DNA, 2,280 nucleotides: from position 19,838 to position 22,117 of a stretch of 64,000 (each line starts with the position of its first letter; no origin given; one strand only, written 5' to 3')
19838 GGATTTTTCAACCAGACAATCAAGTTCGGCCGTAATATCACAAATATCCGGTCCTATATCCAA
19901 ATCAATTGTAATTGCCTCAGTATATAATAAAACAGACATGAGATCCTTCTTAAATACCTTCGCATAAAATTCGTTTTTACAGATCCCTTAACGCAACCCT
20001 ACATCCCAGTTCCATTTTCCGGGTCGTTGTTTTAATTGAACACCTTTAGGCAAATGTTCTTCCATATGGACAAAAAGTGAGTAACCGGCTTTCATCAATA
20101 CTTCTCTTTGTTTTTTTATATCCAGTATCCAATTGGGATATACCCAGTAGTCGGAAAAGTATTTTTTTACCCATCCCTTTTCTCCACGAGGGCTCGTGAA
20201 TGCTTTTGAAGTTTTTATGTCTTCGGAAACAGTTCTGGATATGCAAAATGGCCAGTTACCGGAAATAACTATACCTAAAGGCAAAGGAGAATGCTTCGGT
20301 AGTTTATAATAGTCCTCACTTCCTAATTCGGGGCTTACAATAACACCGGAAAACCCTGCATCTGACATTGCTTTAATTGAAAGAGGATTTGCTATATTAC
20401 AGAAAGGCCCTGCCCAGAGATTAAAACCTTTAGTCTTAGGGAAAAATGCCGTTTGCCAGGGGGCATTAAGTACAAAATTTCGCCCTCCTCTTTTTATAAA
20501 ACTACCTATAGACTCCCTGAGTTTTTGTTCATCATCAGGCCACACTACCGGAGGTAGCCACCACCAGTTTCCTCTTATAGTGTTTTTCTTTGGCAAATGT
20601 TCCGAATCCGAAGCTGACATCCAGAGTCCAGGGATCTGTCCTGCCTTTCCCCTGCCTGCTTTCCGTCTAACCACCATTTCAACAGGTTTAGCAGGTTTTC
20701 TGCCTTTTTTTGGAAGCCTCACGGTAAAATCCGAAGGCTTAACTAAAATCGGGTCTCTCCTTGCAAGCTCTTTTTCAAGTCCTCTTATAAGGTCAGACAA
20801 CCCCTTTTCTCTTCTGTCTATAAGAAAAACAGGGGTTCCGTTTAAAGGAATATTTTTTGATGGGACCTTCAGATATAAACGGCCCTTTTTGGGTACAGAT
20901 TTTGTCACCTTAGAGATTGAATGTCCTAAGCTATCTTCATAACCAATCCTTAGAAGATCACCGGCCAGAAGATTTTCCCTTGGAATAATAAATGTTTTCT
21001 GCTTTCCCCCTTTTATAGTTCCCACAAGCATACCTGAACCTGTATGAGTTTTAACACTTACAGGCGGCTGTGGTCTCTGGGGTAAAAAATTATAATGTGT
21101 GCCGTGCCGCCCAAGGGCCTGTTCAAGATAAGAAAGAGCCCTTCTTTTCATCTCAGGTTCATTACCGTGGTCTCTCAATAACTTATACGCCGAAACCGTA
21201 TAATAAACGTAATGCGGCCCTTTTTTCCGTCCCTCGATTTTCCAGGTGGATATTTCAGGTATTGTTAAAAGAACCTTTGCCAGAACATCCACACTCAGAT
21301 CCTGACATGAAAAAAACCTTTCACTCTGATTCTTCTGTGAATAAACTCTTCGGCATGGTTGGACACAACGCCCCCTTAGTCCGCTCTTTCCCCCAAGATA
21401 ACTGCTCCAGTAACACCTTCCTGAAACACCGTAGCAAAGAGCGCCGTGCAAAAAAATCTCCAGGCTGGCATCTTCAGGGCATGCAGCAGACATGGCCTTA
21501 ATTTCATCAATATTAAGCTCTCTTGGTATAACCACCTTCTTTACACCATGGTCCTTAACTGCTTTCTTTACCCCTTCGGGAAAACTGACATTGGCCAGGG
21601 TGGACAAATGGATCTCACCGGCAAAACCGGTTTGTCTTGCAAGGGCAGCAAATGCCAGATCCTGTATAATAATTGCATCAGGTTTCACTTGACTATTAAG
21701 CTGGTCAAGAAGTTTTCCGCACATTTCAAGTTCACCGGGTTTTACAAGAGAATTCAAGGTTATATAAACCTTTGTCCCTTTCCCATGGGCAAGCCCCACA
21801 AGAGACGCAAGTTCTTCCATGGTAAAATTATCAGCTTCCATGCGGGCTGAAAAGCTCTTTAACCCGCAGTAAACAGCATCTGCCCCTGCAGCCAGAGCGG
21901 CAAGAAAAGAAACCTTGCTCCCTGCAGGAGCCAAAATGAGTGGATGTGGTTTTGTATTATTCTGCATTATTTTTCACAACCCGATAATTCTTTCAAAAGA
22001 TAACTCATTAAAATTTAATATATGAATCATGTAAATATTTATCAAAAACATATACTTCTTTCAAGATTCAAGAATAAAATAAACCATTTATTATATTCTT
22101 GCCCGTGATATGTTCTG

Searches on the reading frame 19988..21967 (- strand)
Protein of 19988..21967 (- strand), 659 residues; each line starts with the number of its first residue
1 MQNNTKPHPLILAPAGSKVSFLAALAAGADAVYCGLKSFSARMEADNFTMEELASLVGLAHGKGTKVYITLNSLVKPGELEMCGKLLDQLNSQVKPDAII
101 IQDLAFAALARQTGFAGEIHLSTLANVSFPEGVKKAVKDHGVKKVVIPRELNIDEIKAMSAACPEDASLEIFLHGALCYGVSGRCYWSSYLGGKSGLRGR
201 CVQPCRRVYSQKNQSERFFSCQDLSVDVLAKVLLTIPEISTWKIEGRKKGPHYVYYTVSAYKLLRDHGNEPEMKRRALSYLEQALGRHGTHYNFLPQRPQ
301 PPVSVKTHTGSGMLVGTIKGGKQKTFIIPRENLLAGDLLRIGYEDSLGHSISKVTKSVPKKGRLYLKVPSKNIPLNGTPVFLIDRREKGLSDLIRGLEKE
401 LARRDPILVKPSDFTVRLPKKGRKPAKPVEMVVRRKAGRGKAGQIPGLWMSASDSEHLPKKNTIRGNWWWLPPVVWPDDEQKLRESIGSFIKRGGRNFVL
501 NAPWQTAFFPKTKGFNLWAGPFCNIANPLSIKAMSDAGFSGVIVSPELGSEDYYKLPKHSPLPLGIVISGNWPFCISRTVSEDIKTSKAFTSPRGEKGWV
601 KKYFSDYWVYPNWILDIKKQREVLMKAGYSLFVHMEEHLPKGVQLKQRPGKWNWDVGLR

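Call 48: find_encoding_contigs(protein=window:19988-21967:-, flank=10000, max_places=3)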
Protein window:19988-21967:- (659 aa): 11 contigs read that carry it; 3 places shown.
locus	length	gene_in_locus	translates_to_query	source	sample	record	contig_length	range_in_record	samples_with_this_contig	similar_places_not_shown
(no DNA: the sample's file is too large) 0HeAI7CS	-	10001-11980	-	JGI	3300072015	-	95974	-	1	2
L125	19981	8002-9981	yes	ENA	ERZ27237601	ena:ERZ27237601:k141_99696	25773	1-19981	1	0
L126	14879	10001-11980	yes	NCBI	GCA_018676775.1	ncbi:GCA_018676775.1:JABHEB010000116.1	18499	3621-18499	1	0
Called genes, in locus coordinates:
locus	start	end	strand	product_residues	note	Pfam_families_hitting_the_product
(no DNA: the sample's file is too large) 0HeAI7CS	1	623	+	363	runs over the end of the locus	PF04055:Radical_SAM, PF19288:CofH_C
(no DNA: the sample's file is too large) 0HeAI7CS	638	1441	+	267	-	PF02621:VitK2_biosynth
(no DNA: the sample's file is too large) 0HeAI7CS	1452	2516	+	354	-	PF04055:Radical_SAM, PF19288:CofH_C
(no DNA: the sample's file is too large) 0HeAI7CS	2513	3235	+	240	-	PF01209:Ubie_methyltran, PF13489:Methyltransf_23, PF13847:Methyltransf_31, PF08241:Methyltransf_11, PF08242:Methyltransf_12 (weak), PF13649:Methyltransf_25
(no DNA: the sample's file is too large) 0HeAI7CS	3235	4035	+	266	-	PF02621:VitK2_biosynth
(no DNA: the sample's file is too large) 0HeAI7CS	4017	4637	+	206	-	PF01048:PNP_UDP_1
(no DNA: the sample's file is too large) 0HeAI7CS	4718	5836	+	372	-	PF13187:Fer4_9 (faint), PF12837:Fer4_6 (faint), PF14697:Fer4_21, PF12838:Fer4_7, PF00037:Fer4 (weak)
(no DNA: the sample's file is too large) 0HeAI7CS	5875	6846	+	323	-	PF13192:Thioredoxin_3 (weak)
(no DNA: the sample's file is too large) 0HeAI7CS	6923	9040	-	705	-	PF04851:ResIII, PF00270:DEAD, PF13401:AAA_22 (faint), PF22527:DEXQc_Suv3, PF00271:Helicase_C (weak), PF08148:DSHCT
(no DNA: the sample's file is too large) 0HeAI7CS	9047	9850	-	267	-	PF00142:Fer4_NifH (weak), PF02374:ArsA_ATPase, PF10609:ParA (faint), PF13614:AAA_31, PF01656:CbiA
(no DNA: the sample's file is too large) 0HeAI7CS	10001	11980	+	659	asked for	PF01136:Peptidase_U32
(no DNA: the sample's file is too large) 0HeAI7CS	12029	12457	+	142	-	PF01894:YjbQ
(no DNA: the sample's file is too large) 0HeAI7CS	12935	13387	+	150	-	PF07963:N_methyl, PF08334:T2SSG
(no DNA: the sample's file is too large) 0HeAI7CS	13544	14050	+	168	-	PF07963:N_methyl (weak)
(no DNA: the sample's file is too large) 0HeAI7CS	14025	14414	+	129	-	PF07963:N_methyl (weak)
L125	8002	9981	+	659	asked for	PF01136:Peptidase_U32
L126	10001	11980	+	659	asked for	PF01136:Peptidase_U32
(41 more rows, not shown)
